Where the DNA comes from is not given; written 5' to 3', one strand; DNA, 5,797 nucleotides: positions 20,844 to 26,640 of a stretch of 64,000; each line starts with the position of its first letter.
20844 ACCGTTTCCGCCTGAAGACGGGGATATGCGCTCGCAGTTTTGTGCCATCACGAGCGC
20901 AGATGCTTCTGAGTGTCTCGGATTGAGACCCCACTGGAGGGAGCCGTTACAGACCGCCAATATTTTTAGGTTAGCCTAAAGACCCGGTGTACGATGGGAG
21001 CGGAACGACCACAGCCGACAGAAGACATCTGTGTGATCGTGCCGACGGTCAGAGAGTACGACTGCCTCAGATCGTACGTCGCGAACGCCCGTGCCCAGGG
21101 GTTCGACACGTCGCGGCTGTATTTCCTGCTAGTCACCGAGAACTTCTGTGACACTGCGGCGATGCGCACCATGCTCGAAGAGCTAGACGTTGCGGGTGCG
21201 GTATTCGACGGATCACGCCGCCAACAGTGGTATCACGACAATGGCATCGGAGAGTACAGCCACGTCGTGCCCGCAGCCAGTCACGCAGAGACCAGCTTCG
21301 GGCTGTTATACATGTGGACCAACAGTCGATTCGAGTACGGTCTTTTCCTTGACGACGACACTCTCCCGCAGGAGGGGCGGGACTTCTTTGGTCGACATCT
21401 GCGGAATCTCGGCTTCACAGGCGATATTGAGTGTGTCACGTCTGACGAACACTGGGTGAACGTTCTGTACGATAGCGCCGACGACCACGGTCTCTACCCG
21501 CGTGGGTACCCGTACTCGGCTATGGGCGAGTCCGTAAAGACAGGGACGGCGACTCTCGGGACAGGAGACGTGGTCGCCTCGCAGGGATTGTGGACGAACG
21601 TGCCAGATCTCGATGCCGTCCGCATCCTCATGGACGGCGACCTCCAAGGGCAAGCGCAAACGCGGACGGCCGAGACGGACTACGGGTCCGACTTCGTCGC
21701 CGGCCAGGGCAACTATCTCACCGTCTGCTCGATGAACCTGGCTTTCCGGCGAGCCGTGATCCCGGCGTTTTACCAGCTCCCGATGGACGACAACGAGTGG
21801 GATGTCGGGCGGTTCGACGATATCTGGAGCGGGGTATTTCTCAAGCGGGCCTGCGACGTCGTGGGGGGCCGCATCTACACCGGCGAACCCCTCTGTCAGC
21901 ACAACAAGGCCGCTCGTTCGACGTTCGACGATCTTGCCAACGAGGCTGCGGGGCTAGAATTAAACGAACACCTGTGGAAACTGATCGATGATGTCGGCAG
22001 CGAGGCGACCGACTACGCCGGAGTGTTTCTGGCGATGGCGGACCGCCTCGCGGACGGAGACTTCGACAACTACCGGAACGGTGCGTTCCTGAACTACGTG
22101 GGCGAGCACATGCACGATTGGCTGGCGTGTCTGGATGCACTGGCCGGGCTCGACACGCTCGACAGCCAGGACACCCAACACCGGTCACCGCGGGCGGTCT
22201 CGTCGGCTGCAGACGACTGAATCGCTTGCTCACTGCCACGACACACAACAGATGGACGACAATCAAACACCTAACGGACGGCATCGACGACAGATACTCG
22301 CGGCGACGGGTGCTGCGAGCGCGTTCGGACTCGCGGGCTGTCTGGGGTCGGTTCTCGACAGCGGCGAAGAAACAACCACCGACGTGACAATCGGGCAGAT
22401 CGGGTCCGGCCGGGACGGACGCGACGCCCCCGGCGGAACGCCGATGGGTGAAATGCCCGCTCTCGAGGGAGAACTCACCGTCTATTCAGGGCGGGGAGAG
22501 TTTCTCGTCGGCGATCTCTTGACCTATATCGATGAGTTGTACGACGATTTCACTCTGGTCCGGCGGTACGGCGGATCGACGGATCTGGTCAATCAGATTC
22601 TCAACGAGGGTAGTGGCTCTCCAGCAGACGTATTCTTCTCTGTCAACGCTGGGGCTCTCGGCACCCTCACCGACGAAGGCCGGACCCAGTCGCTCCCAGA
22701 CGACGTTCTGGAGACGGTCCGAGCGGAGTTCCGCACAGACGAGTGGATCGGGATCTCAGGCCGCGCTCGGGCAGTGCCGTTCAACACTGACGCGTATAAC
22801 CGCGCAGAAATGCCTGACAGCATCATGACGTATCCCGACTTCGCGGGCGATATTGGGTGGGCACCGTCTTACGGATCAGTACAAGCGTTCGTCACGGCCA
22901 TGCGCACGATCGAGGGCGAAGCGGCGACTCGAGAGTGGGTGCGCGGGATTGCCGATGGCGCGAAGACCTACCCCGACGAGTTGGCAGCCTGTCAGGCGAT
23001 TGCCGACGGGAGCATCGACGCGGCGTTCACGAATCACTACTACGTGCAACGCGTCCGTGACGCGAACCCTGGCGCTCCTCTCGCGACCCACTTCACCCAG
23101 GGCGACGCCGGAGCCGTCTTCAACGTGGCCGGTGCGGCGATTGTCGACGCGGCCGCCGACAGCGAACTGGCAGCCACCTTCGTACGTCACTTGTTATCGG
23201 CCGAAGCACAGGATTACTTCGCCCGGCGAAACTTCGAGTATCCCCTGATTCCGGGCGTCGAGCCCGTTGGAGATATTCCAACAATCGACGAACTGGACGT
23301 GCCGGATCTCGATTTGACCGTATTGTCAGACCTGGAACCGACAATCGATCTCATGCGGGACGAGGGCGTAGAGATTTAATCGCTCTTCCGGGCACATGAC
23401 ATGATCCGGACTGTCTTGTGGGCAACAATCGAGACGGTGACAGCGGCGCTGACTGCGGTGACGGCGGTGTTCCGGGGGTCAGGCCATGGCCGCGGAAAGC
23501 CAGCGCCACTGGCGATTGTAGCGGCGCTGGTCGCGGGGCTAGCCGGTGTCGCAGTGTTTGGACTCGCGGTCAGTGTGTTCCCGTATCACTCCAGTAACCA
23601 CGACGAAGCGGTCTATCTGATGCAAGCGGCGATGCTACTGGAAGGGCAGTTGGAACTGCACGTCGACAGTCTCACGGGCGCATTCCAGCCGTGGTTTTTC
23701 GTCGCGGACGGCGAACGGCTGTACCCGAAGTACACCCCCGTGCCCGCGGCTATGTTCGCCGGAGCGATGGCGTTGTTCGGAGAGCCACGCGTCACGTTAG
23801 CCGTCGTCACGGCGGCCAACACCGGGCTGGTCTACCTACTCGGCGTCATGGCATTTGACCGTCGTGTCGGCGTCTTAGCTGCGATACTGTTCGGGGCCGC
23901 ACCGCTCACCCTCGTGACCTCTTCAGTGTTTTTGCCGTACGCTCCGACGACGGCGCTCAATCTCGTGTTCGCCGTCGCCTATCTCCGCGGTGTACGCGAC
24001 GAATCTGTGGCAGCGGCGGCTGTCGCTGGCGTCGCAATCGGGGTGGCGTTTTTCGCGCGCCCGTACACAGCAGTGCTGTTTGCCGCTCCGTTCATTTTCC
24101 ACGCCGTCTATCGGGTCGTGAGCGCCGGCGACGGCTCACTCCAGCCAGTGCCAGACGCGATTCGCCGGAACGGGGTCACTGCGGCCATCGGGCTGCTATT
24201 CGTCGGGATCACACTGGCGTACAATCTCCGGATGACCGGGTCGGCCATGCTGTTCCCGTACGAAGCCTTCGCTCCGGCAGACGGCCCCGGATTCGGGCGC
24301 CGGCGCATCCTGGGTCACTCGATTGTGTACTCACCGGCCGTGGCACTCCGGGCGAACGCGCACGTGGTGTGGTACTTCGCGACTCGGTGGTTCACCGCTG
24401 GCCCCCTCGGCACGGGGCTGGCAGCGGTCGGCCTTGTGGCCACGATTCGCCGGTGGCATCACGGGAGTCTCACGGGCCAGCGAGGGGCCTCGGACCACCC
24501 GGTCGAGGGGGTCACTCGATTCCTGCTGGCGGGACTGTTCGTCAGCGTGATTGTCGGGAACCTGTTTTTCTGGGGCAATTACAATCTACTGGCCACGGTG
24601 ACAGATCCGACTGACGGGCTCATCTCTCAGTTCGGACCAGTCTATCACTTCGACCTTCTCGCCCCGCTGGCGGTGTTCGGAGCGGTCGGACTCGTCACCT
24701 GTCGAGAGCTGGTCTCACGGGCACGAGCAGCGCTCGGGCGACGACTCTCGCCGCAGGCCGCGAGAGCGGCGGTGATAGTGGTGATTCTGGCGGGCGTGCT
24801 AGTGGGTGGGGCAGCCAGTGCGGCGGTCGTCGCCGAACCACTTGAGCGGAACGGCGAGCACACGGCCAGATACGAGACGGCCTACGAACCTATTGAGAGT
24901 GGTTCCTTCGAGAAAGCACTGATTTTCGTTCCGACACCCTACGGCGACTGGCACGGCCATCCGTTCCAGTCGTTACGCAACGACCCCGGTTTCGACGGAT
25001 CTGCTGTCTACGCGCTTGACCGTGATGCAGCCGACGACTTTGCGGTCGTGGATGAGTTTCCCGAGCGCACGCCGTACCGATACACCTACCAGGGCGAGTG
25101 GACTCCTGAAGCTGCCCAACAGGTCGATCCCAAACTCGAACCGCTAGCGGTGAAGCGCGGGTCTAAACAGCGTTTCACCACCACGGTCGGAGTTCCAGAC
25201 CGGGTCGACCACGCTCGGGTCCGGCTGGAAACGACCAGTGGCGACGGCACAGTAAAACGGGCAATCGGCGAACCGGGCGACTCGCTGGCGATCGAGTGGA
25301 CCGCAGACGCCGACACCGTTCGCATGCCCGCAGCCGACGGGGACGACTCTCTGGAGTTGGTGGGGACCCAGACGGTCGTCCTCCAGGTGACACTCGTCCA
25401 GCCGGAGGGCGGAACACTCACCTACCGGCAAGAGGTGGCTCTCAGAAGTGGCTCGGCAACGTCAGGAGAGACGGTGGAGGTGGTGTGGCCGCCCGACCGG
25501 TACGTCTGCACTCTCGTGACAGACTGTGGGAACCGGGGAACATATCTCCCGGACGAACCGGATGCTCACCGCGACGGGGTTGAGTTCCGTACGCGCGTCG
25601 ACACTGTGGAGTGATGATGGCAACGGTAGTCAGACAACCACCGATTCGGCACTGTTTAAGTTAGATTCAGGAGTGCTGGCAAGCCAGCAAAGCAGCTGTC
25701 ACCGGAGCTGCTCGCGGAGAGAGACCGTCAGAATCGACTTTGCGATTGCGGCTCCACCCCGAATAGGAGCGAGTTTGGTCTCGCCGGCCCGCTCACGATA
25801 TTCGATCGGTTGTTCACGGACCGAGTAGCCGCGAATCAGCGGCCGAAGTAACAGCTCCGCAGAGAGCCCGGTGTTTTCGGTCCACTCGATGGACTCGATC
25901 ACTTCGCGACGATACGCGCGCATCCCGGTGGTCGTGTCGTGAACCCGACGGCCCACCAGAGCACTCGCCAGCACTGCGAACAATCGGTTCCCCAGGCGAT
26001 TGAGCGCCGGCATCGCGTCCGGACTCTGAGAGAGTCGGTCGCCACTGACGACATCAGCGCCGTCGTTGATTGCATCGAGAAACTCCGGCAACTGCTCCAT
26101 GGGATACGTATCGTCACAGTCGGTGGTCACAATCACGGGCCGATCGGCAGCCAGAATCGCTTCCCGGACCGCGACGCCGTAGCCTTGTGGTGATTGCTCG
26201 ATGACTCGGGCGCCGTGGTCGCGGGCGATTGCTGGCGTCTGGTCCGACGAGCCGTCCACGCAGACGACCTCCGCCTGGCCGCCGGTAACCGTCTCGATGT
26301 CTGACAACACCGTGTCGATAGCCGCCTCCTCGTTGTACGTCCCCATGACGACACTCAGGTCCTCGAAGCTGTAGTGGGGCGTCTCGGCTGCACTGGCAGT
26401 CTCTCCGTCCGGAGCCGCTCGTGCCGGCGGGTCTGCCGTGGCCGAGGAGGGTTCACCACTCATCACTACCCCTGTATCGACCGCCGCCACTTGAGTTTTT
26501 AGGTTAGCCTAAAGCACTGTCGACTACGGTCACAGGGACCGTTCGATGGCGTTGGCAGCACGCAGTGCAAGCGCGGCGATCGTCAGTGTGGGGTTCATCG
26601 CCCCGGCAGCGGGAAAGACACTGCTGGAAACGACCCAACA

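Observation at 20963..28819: Shared promoter palindrome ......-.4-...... (iron-box-like) defines a putative seven-gene regulon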

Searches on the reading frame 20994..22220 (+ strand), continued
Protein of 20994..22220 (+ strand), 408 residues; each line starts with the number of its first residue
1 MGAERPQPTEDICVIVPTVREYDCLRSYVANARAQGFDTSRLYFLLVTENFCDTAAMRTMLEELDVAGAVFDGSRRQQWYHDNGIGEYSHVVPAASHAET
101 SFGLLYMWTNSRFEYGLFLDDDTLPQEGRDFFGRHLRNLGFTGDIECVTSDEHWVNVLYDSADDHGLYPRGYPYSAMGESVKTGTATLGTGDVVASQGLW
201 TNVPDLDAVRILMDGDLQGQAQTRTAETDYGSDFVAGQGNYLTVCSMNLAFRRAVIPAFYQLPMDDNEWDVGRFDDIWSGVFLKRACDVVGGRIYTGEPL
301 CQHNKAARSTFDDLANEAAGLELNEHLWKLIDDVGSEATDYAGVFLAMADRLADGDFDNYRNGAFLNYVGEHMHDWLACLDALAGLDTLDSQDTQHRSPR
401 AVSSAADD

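Call 56: find_encoding_contigs(protein=P0229, flank=10000, max_places=2)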
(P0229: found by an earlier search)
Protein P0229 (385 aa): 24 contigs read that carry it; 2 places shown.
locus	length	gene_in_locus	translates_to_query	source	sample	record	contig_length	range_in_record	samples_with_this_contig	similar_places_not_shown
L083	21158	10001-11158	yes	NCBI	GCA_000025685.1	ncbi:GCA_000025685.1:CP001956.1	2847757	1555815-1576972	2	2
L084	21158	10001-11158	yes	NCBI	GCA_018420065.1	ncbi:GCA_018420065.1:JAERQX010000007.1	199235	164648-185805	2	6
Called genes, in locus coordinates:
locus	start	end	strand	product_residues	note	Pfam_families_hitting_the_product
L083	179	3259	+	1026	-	PF01565:FAD_binding_4, PF02913:FAD-oxidase_C, PF13183:Fer4_8, PF13534:Fer4_17 (weak), PF02754:CCG (faint)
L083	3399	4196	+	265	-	PF00571:CBS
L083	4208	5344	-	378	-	PF00155:Aminotran_1_2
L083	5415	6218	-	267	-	PF25213:HVO_A0261_N, PF01022:HTH_5 (weak), PF01978:TrmB (weak), PF12840:HTH_20 (weak), PF08350:FilR1_middle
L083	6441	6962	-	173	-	PF01986:DUF123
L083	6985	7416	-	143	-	PF04134:DCC1-like (weak)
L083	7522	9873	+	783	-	PF00270:DEAD, PF00271:Helicase_C, PF22982:WHD_HRQ1 (weak), PF09369:MZB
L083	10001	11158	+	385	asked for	PF03214:RGP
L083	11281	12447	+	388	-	PF13531:SBP_bac_11 (faint), PF01547:SBP_bac_1, PF13416:SBP_bac_8, PF13343:SBP_bac_6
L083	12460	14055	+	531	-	PF00528:BPD_transp_1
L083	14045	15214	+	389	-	PF00005:ABC_tran, PF13304:AAA_21 (faint), PF08402:TOBE_2 (weak)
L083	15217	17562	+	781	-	PF13231:PMT_2, PF25230:DUF7846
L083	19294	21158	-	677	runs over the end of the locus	PF00128:Alpha-amylase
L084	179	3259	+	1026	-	PF01565:FAD_binding_4, PF02913:FAD-oxidase_C, PF13183:Fer4_8, PF13534:Fer4_17 (weak), PF02754:CCG (faint)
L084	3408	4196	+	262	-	PF00571:CBS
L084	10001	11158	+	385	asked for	PF03214:RGP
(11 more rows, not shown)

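Call 68: search_protein_families(library=ncbifam, proteins=[window:20994-22220:+, L083:14045-15214:+, L001:8761-9978:+], max_evalue=0.00001)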
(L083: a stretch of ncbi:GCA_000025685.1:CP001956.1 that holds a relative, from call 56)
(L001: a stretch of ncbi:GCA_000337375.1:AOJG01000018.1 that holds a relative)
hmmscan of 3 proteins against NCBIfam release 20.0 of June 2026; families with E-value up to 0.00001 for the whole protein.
window:20994-22220:+ (408 aa): 0 families

L083:14045-15214:+ (389 aa): 184 families (the best 25 are shown)
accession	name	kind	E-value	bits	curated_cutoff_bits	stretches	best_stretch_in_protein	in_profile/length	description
TIGR03265.1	PhnT2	equivalog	5.8e-99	331.6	457.7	1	30-342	4-313/353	putative 2-aminoethylphosphonate ABC transporter ATP-binding protein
NF006987.0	PRK09452.1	equivalog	1.2e-93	313.8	482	1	22-356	9-348/378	spermidine/putrescine ABC transporter ATP-binding protein PotA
TIGR01187.1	potA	subfamily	2.3e-89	299.7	355.6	1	61-353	1-299/325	polyamine ABC transporter ATP-binding protein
NF043075.1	MMSYN1_0197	equivalog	5e-87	292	550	1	30-355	2-320/341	spermidine/putrescine ABC transporter ATP-binding protein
NF008513.0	PRK11432.1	equivalog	3.8e-85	285.9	496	1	30-351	6-323/351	ferric ABC transporter ATP-binding protein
NF008653.0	PRK11650.1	subfamily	9.8e-84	281.4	432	1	31-378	4-349/357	sn-glycerol-3-phosphate ABC transporter ATP-binding protein UgpC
TIGR00968.1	3a0106s01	subfamily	9.9e-81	270.7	342.75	1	33-266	3-234/237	sulfate ABC transporter ATP-binding protein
TIGR03258.1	PhnT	equivalog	3.6e-80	269.7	499.15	1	26-361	4-342/359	2-aminoethylphosphonate ABC transport system ATP-binding subunit PhnT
NF008105.0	PRK10851.1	equivalog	1.8e-79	267.1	502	1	31-312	3-281/362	sulfate/thiosulfate ABC transporter ATP-binding protein CysA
NF040933.2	ABC_arch_GlcV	equivalog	2.3e-79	266.9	450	1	35-314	7-289/357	glucose ABC transporter ATP-binding protein GlcV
NF008621.0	PRK11607.1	equivalog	5.3e-77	259.1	613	1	28-348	17-343/377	putrescine ABC transporter ATP-binding subunit PotG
NF040840.2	tungstate_WtpC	equivalog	4.9e-75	253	440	1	31-311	2-276/347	tungstate ABC transporter ATP-binding protein WtpC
NF008233.0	PRK11000.1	equivalog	4e-71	239.8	568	1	32-273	5-246/369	maltose/maltodextrin ABC transporter ATP-binding protein MalK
TIGR01186.1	proV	subfamily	3.2e-66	223.9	326.6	1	40-264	3-231/363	betaine/proline/choline family ABC transporter ATP-binding protein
TIGR03415.1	ABC_choXWV_ATP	equivalog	2.7e-56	191.2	483.75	1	41-264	35-266/382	choline ABC transporter ATP-binding protein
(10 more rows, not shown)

L001:8761-9978:+ (405 aa): 1 family
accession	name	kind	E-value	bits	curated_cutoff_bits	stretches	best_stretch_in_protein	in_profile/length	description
TIGR00374.1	TIGR00374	subfamily_domain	4.4e-18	65.8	43.2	2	29-149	5-126/323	flippase-like domain-containing protein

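Call 75: search_solved_structures(query=window:20994-22220:+, max_evalue=0.01)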
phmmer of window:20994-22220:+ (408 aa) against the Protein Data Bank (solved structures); distinct sequences matched with E-value up to 0.01: 5.
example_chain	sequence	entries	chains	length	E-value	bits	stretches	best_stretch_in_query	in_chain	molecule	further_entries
7yua_A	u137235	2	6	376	2.5e-19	72.7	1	91-385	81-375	Transglycosylse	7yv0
7xpr_A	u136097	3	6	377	2.5e-19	72.7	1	91-385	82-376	Transglycosylse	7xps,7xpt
8hl8_A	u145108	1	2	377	6.3e-19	71.4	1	91-385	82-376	Transglycosylse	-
7xpu_A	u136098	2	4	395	7.7e-19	71.2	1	91-385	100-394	Transglycosylse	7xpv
8cid_A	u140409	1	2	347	0.00015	24.1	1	108-309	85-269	UDP-arabinopyranose mutase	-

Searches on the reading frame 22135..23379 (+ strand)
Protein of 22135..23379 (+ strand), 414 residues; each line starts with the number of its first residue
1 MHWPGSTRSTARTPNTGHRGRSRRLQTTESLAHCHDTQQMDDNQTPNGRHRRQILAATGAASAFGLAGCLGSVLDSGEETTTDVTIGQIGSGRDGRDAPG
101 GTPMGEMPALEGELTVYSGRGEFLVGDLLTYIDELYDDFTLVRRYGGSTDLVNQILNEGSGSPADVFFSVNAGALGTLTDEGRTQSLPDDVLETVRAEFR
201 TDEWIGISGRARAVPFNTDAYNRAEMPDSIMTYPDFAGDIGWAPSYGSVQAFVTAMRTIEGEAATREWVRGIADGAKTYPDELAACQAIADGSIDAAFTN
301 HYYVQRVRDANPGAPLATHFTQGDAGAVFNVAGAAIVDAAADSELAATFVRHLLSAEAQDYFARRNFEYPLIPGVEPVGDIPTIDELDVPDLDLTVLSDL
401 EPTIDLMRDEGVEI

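Call 9: search_protein_families(library=pfam, proteins=[window:22135-23379:+])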
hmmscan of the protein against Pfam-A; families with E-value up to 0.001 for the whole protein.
window:22135-23379:+ (414 aa): 4 families
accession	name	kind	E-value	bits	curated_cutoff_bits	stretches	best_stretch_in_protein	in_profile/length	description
PF13416.11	SBP_bac_8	-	1.5e-11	45.1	27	1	138-376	11-266/279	Bacterial extracellular solute-binding protein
PF13343.11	SBP_bac_6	-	2.5e-10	40.7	24.6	1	163-374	3-223/245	Bacterial extracellular solute-binding protein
PF13531.11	SBP_bac_11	-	3e-10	40.7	25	1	141-364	28-223/227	Bacterial extracellular solute-binding protein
PF01547.30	SBP_bac_1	-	1.8e-07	31.9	26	1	145-359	30-306/307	Bacterial extracellular solute-binding protein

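Call 68: search_protein_families(library=ncbifam, proteins=[window:22252-23379:+], max_evalue=0.00001)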
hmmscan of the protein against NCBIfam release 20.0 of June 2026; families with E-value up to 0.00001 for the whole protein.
window:22252-23379:+ (375 aa): 1 family
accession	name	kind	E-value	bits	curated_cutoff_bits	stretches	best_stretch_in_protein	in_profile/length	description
TIGR03261.1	phnS2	equivalog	1.7e-08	34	392.75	1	73-327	22-283/334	putative 2-aminoethylphosphonate ABC transporter substrate-binding protein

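Call 69: search_solved_structures(query=window:22252-23379:+, max_evalue=0.001)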
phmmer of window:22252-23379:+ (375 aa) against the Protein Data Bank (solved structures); distinct sequences matched with E-value up to 0.001: 29.
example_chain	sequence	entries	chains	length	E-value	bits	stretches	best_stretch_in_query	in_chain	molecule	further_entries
7w3w_A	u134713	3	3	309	4.2e-53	184.2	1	74-373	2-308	Iron-utilization periplasmic protein | Ferric iron ABC transporter iron-binding protein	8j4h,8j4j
4elo_A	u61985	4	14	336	4.8e-46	161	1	73-373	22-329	Iron ABC transporter, periplasmic iron-binding protein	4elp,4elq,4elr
3wae_A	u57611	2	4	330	4.8e-46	161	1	73-373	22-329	IRON ABC TRANSPORTER, PERIPLASMIC IRON-BINDING PROTEIN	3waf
1r1n_A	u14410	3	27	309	5e-34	121.4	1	110-372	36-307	Ferric-iron Binding Protein | periplasmic iron-binding protein | FbpA protein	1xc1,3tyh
1d9y_A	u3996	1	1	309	5.8e-34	121.2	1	110-372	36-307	PROTEIN (PERIPLASMIC IRON-BINDING PROTEIN)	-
1o7t_A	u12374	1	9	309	6.9e-34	121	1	110-372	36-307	IRON BINDING PROTEIN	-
6iwf_A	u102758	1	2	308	5.9e-33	117.9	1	102-373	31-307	Ferric iron-binding protein HitA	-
6ivy_A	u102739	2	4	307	5.9e-33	117.9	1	102-373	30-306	Periplasmic Ferric iron-binding Protein HitA | Ferric iron-binding periplasmic protein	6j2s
1xvx_A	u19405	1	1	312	1.5e-31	113.3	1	76-372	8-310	YfuA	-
2o6a_A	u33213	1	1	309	2.1e-29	106.2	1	76-373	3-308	Iron-utilization periplasmic protein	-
1qvs_A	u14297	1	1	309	2.8e-29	105.8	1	75-373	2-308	Iron-utilization periplasmic protein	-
1nnf_A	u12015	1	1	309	3.9e-29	105.3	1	76-373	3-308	Iron-utilization periplasmic protein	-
1d9v_A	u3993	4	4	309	4e-29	105.3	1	76-373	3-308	PROTEIN (iron-utilization periplasmic protein) | FERRIC IRON BINDING PROTEIN | Iron-utilization periplasmic protein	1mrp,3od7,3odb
8k7n_A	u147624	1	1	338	7.8e-29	104.4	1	66-372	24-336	Ferric iron ABC transporter, iron-binding protein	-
1qw0_A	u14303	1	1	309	1e-28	104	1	76-373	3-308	Iron-utilization periplasmic protein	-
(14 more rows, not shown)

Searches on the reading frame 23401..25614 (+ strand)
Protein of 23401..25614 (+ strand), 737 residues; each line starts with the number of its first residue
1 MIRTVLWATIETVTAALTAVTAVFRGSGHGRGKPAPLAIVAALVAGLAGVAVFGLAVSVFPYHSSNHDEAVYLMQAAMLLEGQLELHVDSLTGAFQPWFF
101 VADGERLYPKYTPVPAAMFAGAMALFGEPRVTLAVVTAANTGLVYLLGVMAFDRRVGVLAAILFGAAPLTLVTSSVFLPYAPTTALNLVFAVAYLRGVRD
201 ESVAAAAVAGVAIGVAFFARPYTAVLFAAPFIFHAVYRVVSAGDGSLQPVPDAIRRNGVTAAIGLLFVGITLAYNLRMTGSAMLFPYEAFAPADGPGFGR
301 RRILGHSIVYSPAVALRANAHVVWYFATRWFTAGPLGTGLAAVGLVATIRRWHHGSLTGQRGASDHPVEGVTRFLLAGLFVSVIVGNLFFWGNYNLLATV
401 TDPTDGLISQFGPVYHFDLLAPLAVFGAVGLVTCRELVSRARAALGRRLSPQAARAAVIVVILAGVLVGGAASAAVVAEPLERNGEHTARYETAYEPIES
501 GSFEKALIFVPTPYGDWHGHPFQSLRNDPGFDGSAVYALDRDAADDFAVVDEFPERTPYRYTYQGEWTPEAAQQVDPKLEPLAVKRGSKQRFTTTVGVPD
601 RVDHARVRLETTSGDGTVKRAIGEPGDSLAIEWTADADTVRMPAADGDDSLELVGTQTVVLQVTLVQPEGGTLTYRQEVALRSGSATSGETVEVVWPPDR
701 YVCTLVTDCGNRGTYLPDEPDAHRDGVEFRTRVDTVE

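Call 9: search_protein_families(library=pfam, proteins=[window:23401-25614:+])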
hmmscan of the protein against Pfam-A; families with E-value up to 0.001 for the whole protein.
window:23401-25614:+ (737 aa): 2 families
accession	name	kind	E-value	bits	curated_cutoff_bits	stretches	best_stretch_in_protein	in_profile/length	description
PF25230.1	DUF7846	-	7.6e-48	163.1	26.3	1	506-678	1-176/177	Domain of unknown function (DUF7846)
PF13231.12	PMT_2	-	6.2e-06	27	26.1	1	112-233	3-128/160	Dolichyl-phosphate-mannose-protein mannosyltransferase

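Call 68: search_protein_families(library=ncbifam, proteins=[window:23401-25614:+], max_evalue=0.00001)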
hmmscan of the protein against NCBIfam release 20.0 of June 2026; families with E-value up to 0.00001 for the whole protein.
window:23401-25614:+ (737 aa): 0 families

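Call 76: search_solved_structures(query=window:23401-25614:+, max_evalue=0.01)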
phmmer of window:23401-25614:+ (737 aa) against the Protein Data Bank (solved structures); distinct sequences matched with E-value up to 0.01: 0.

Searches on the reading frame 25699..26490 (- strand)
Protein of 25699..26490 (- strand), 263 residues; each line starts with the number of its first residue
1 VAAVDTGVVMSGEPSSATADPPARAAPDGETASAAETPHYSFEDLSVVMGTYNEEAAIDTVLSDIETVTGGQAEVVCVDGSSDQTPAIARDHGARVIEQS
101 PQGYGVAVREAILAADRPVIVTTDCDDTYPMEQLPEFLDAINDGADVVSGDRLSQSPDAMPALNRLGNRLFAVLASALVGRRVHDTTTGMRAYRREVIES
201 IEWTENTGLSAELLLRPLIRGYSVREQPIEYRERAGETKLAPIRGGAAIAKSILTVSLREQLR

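Call 9: search_protein_families(library=pfam, proteins=[window:25699-26490:-])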
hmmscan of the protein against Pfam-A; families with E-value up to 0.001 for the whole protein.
window:25699-26490:- (263 aa): 2 families
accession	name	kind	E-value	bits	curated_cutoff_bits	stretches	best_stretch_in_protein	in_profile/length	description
PF00535.33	Glycos_transf_2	-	3.3e-23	82.9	23.3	1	46-200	1-166/168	Glycosyl transferase family 2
PF13641.12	Glyco_tranf_2_3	-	0.00041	20.9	27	1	45-202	3-175/230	Glycosyltransferase like family 2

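Call 68: search_protein_families(library=ncbifam, proteins=[window:25699-26463:-], max_evalue=0.00001)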
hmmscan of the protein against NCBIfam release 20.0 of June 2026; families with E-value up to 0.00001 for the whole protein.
window:25699-26463:- (254 aa): 10 families
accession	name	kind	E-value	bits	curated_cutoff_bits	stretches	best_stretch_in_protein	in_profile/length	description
NF041391.1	DPhHxTase_Halo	equivalog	1.5e-117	390.1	375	1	40-251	1-212/213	dolichyl-phosphate hexose transferase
TIGR04182.1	glyco_TIGR04182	equivalog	1.5e-41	142.7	325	1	35-246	1-216/293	S-layer glycoprotein N-glycosyltransferase AglJ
NF058614.1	PPMAGASynPpgS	equivalog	3.4e-15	56.1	370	1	36-221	2-195/226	polyprenyl-phospho-N-acetylgalactosaminyl synthase PpgS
TIGR04283.1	glyco_like_mftF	equivalog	1.9e-10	40.7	182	1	36-132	1-97/221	TIGR04283 family arsenosugar biosynthesis glycosyltransferase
NF041875.1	EPS_EpsD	equivalog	2.5e-10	40.3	370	1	36-169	1-143/325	exopolysaccharide biosynthesis glycosyltransferase EpsD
NF007986.1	PRK10714.1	equivalog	2.8e-09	36.4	529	1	34-192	6-172/316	undecaprenyl-phosphate 4-deoxy-4-formamido-L-arabinose transferase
NF010496.0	PRK13915.1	equivalog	2.3e-07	30.2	262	1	35-91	32-92/307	glucosyl-3-phosphoglycerate synthase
NF007482.0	PRK10073.1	equivalog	9.6e-07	28.1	423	1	33-140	5-119/334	glycosyltransferase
NF047588.1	GlcsyltransPgfSStrep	equivalog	1.3e-06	27.8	500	1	36-192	3-167/308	glycosyltransferase PgfS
TIGR03937.1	PgaC_IcaA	equivalog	2e-06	27.1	422.3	1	26-118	37-136/407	poly-beta-1,6-N-acetyl-D-glucosamine synthase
